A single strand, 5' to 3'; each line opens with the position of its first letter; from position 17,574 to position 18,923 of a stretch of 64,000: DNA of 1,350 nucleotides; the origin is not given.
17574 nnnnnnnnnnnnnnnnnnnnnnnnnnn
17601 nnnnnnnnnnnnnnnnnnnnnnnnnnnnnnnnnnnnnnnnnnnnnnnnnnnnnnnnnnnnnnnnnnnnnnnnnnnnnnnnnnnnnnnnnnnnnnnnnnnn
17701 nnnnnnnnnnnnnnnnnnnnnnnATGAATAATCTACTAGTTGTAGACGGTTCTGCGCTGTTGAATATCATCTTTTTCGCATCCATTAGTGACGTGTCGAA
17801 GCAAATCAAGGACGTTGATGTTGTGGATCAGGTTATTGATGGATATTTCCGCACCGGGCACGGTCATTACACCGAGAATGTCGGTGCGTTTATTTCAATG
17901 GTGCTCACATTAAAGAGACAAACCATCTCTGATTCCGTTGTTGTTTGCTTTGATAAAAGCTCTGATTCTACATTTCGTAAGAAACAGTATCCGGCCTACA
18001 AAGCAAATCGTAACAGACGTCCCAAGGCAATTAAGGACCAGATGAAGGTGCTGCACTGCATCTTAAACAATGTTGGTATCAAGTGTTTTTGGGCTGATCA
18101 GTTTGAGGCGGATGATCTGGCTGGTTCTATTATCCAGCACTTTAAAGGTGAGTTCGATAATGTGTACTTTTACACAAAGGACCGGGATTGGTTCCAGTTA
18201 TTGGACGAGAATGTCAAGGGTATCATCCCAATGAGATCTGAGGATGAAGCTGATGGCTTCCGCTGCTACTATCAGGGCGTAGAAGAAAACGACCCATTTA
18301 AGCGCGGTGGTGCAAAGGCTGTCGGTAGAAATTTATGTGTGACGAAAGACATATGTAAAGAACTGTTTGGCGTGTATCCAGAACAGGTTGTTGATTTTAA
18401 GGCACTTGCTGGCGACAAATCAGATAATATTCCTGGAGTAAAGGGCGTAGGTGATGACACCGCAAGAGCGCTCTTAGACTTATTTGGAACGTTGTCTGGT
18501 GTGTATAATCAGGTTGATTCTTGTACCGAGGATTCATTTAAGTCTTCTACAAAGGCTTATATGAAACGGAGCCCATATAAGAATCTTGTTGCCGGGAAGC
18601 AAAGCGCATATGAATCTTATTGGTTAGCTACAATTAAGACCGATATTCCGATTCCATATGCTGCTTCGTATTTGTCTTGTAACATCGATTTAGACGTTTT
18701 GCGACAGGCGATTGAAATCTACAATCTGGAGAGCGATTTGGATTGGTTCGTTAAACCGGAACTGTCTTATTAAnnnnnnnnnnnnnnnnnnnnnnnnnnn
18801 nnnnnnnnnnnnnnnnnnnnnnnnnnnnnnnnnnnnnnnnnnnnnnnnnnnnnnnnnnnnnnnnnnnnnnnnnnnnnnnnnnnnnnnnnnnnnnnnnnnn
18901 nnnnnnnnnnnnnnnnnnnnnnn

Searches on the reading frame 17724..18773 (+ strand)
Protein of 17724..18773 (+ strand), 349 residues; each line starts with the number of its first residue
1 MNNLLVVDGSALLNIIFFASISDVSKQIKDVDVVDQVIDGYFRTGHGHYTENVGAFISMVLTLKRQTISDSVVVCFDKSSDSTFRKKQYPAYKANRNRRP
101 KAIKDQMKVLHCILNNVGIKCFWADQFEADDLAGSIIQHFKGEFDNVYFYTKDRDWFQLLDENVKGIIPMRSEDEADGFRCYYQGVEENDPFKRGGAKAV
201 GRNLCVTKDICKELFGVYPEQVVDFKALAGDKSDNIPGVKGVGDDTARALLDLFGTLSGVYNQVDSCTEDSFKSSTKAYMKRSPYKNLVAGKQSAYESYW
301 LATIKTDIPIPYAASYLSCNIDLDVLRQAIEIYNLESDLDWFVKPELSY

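Call 3: search_protein_families(library=pfam, proteins=[window:17724-18773:+], max_evalue=0.01)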
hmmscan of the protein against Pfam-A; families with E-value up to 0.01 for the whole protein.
window:17724-18773:+ (349 aa): 2 families
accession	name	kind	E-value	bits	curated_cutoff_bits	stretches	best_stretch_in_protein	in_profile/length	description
PF02739.22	5_3_exonuc_N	-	3.5e-34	118.3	34.3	1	4-169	2-147/164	5'-3' exonuclease, N-terminal resolvase-like domain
PF01367.25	5_3_exonuc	-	6.7e-24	84.7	40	1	217-317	1-89/97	5'-3' exonuclease, C-terminal SAM fold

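Call 4: search_protein_families(library=ncbifam, proteins=[window:17724-18773:+], max_evalue=0.01)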
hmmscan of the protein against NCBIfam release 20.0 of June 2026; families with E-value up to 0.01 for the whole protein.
window:17724-18773:+ (349 aa): 6 families
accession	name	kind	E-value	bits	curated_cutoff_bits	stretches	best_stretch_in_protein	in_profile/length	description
NF004397.1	PRK05755.1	equivalog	5.8e-56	190.5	720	1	3-336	2-275/889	DNA polymerase I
TIGR00593.1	pola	equivalog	2.1e-52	178.6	600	1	42-336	22-276/890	DNA polymerase I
NF011547.0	PRK14976.1-4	equivalog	1.2e-46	159.3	305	2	1-167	1-151/291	5'-3' exonuclease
NF011545.0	PRK14976.1-2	equivalog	1.1e-39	136.4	434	2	202-311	157-260/287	5'-3' exonuclease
NF011546.0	PRK14976.1-3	equivalog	5.7e-34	117.7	347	2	3-167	4-155/297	5'-3' exonuclease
NF007017.0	PRK09482.1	equivalog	2.4e-31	109.3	261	2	65-165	43-144/257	flap endonuclease Xni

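Call 93: find_related_loci(query=window:17724-18773:+, collection=viral_contigs, flank=10000)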
Query window:17724-18773:+ (349 aa) in viral_contigs; peptide patterns used: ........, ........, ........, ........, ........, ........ (x = any residue, [..] = any of these).
11 stretches matched a pattern, but none encodes a relative of the query by tblastn (E <= 1e-3).

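Call 103: search_dna_similar(query=window:17724-18773:+, collection=phages, mode=protein, max_rows=12)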
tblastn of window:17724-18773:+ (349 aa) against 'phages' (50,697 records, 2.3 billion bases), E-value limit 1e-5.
Records with a match: 421; places in all: 421; records where one place covers at least 80% of the query: 22.
Best place of each record, by identity: <60% 421.
By first word of the organism name: Vibrio 297; Erwinia 27; Bacteriophage 22; Bacillus 18; Pseudomonas 11; Dickeya 8; Salmonella 7; Listeria 6; Flavobacterium 4; Burkholderia 4; and 10 more.
By host as written in the record: - 309; Erwinia amylovora 22; Vibrio crassostreae 9; Listeria monocytogenes 6; Dickeya solani MK10 6; Flavobacterium sp. LMO8 4; Burkholderia cenocepacia 4; Bacillus alcalophilus CGMCC 1.3604 3; and 37 more.
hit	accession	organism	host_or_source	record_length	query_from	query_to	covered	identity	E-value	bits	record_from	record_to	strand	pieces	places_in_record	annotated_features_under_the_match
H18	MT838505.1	Bacteriophage sp.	human fecal samples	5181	4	335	95%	29.0%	2e-32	134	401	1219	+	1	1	record has no annotation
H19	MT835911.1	Bacteriophage sp.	human fecal samples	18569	3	313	89%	31.0%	3e-37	147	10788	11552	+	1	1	record has no annotation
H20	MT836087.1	Bacteriophage sp.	human fecal samples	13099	4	310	88%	31.2%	3e-32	133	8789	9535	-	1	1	record has no annotation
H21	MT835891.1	Bacteriophage sp.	human fecal samples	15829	4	310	88%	29.8%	6e-30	126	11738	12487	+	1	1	record has no annotation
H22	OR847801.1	Listeria phage LM 4-11-1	Listeria monocytogenes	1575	2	310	89%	29.3%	4e-30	125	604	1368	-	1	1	record has no annotation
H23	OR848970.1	Listeria phage LM 4-14-1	Listeria monocytogenes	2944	2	310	89%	29.3%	1e-29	125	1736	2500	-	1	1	record has no annotation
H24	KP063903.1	Bacillus phage BalMu-1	Bacillus alcalophilus CGMCC 1.3604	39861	4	309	88%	28.3%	1e-23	107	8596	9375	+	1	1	DNA polymerase I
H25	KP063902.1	Bacillus phage BalMu-1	Bacillus alcalophilus CGMCC 1.3604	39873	4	309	88%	28.3%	1e-23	107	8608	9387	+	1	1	DNA polymerase I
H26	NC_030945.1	Bacillus phage BalMu-1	Bacillus alcalophilus CGMCC 1.3604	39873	4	309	88%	28.3%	1e-23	107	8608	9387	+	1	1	5'-3' exonuclease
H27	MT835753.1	Bacteriophage sp.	human fecal samples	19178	2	312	89%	27.3%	2e-23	107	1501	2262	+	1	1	record has no annotation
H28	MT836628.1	Bacteriophage sp.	human fecal samples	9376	4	312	89%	27.3%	6e-23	105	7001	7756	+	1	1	record has no annotation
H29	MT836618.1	Bacteriophage sp.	human fecal samples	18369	2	310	89%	27.2%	6e-28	120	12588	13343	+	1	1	record has no annotation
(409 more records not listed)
